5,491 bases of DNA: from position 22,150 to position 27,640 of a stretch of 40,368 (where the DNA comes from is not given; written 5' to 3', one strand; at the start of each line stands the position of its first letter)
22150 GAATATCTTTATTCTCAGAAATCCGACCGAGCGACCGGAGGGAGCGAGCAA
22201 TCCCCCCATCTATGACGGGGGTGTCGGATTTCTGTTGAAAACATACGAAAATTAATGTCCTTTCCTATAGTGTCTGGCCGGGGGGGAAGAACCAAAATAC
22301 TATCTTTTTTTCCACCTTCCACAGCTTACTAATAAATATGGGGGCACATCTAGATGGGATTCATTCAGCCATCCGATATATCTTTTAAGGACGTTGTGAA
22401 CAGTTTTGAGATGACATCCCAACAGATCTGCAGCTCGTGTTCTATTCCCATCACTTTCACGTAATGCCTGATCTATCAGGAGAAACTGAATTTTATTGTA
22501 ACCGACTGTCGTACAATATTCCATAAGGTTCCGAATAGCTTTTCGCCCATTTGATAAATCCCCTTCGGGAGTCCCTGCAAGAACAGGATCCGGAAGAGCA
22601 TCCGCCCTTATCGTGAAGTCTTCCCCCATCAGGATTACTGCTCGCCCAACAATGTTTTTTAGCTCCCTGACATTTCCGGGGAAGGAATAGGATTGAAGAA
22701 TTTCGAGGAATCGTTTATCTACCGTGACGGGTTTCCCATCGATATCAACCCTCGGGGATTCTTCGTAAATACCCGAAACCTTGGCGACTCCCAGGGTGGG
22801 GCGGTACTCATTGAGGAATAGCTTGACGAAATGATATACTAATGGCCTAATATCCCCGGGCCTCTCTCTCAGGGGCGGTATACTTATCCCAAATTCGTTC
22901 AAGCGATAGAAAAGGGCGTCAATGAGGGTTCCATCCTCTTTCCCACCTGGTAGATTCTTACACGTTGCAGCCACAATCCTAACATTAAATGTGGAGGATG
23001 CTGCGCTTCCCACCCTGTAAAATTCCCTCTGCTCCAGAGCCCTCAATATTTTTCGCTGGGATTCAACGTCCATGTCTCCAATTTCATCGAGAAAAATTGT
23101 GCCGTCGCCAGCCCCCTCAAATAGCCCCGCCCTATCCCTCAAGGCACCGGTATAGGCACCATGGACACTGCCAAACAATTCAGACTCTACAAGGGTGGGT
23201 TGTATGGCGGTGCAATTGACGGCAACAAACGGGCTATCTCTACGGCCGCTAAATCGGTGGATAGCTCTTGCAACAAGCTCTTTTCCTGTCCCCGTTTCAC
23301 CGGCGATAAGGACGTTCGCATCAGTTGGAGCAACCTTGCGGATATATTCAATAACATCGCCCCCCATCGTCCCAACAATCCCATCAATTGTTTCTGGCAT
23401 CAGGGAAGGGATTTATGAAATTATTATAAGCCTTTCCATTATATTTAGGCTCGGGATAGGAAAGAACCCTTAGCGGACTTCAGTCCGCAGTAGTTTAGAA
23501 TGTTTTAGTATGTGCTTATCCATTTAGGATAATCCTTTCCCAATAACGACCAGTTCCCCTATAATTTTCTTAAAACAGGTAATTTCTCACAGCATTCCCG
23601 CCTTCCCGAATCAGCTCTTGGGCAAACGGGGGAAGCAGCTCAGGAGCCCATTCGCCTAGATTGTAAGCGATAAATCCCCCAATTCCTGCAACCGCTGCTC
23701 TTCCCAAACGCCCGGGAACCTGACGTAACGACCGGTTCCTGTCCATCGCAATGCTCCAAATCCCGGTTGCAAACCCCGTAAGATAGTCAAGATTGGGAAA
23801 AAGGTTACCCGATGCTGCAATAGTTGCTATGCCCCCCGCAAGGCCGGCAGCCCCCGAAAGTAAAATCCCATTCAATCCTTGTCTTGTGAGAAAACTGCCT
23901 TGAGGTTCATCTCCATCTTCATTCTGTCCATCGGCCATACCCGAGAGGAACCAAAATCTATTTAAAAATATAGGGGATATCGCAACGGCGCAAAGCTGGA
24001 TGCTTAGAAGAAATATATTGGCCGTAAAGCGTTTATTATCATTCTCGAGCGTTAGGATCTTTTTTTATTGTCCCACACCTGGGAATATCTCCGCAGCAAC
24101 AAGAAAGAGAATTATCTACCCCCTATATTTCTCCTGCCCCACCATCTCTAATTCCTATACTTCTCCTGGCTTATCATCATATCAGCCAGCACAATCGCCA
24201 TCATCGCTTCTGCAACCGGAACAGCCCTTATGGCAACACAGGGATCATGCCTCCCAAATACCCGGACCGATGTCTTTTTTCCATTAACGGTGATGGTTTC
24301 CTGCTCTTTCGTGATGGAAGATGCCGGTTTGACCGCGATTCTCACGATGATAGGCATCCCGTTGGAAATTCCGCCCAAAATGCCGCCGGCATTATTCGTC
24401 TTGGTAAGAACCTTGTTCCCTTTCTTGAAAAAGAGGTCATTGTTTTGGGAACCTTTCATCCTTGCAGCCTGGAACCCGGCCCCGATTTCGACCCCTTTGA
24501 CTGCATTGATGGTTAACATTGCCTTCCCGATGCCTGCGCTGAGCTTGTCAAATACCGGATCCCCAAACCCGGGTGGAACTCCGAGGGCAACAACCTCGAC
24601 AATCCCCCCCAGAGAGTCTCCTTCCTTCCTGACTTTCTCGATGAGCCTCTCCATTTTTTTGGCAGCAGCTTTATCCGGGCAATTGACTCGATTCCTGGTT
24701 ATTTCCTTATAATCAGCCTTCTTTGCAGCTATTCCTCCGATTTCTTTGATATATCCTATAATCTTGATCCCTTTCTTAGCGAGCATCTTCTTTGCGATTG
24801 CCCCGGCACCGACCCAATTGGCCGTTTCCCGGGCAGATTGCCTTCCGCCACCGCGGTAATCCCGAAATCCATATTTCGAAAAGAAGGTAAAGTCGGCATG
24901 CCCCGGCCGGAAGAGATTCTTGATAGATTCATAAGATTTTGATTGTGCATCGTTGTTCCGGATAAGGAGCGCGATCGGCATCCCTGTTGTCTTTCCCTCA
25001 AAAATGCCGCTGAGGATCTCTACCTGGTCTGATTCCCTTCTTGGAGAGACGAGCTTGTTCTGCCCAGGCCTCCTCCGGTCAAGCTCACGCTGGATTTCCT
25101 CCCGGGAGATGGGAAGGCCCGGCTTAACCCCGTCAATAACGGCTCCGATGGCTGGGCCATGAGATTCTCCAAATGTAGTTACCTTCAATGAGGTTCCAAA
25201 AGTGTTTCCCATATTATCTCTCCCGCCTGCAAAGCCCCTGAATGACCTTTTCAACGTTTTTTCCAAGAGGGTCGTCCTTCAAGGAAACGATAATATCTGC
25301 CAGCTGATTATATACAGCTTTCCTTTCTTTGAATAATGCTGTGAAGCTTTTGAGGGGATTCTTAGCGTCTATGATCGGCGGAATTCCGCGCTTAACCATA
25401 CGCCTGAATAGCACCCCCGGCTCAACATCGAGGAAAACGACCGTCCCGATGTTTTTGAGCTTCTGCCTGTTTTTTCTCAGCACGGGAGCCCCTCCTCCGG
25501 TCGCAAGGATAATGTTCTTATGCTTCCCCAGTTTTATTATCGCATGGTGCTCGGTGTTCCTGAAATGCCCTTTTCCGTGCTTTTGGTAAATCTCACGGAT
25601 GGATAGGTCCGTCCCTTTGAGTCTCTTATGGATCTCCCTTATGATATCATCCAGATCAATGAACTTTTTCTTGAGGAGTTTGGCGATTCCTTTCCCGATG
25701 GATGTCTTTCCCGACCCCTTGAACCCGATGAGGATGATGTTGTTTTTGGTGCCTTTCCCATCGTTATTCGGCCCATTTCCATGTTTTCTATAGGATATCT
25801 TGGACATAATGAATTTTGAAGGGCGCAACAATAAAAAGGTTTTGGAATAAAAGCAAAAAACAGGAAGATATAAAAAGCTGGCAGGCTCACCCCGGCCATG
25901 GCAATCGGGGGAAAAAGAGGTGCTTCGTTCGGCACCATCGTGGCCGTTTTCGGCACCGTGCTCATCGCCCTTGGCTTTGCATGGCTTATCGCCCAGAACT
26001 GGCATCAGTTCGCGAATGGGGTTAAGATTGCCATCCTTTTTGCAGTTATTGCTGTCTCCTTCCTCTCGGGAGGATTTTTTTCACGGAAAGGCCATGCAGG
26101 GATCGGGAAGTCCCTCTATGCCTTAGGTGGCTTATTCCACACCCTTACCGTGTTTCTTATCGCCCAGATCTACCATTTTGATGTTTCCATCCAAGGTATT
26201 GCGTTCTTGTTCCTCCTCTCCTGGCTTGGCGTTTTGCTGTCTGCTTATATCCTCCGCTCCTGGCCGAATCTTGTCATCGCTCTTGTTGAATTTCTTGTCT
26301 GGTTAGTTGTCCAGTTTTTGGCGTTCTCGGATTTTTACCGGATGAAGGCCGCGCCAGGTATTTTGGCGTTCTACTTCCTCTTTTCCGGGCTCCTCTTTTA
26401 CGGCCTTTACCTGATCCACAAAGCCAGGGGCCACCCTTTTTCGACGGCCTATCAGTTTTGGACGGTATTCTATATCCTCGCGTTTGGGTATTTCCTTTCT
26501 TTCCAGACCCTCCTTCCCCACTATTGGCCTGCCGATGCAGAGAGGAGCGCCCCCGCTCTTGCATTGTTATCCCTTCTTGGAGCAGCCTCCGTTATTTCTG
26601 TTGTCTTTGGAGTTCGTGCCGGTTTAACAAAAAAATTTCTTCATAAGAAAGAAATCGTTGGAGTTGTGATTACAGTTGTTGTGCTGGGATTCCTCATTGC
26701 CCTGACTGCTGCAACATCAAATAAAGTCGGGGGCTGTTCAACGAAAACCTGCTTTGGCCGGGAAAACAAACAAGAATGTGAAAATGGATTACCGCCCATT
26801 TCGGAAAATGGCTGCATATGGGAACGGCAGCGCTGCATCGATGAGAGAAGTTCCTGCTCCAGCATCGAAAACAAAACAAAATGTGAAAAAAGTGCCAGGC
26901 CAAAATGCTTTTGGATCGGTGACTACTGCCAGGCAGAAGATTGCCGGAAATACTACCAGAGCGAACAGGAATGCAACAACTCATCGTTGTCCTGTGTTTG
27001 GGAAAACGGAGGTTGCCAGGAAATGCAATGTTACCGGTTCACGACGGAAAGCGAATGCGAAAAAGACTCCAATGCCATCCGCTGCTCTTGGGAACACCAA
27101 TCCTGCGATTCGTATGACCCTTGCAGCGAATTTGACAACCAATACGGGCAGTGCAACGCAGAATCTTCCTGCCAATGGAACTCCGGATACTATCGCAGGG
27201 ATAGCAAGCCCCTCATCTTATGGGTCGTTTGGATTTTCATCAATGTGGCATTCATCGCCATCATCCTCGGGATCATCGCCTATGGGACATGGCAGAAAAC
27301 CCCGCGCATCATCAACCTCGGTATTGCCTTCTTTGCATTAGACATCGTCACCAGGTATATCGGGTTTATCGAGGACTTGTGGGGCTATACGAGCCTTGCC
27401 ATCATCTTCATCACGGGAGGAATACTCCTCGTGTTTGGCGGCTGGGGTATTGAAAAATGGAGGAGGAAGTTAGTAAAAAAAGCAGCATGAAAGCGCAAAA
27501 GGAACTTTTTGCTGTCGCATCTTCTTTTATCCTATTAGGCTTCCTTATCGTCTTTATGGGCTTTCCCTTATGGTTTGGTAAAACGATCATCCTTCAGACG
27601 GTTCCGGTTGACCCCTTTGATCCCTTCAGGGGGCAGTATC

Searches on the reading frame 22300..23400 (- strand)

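Call 12: search_protein_families(library=pfam, proteins=[window:22300-23400:-], max_evalue=0.001)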
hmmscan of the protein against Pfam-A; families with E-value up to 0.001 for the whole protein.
window:22300-23400:- (366 aa): 6 families
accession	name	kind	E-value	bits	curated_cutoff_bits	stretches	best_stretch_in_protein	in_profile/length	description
PF00158.32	Sigma54_activat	-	1.6e-58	197.6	20.2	1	15-172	10-167/168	Sigma-54 interaction domain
PF14532.12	Sigma54_activ_2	-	7.5e-18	65.5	25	1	20-177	14-138/138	Sigma-54 interaction domain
PF25601.1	AAA_lid_14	-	3.7e-16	59.2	27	1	222-280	23-81/87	AAA+ ATPase lid domain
PF02954.25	HTH_8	-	2.5e-07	30.8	22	1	308-341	9-42/42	Bacterial regulatory protein, Fis family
PF07728.20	AAA_5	-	4.7e-05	23.9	22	1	29-145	1-120/139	AAA domain (dynein-related subfamily)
PF13384.12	HTH_23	-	0.00079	19.6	24.6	0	318-341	18-41/50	Homeodomain-like domain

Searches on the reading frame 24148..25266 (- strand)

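Call 13: search_protein_families(library=pfam, proteins=[window:24148-25266:-], max_evalue=0.001)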
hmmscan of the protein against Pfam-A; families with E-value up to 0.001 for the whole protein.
window:24148-25266:- (372 aa): 1 family
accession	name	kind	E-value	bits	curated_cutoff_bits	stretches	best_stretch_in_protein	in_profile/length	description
PF01264.26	Chorismate_synt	-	8.4e-143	475.4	27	1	27-365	1-327/327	Chorismate synthase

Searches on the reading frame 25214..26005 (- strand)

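Call 13: search_protein_families(library=pfam, proteins=[window:25214-26005:-], max_evalue=0.001)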
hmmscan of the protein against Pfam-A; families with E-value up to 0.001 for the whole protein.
window:25214-26005:- (263 aa): 2 families
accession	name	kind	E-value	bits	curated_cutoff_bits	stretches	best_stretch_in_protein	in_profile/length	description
PF01202.28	SKI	-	1.6e-32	113.3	22.1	1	97-256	2-156/159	Shikimate kinase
PF13238.12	AAA_18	-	2.8e-06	28.2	29.4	1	90-207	1-112/128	AAA domain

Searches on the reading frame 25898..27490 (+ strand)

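Call 13: search_protein_families(library=pfam, proteins=[window:25898-27490:+], max_evalue=0.001)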
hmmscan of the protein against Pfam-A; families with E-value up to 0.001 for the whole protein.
window:25898-27490:+ (530 aa): 2 families
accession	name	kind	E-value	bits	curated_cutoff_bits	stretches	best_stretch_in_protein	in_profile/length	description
PF09925.14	DUF2157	-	4.7e-16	59.2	32.4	1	7-121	30-142/146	Predicted membrane protein (DUF2157)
PF01508.21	Paramecium_SA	-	1e-06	29.5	21.2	1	304-349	12-61/62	Paramecium surface antigen domain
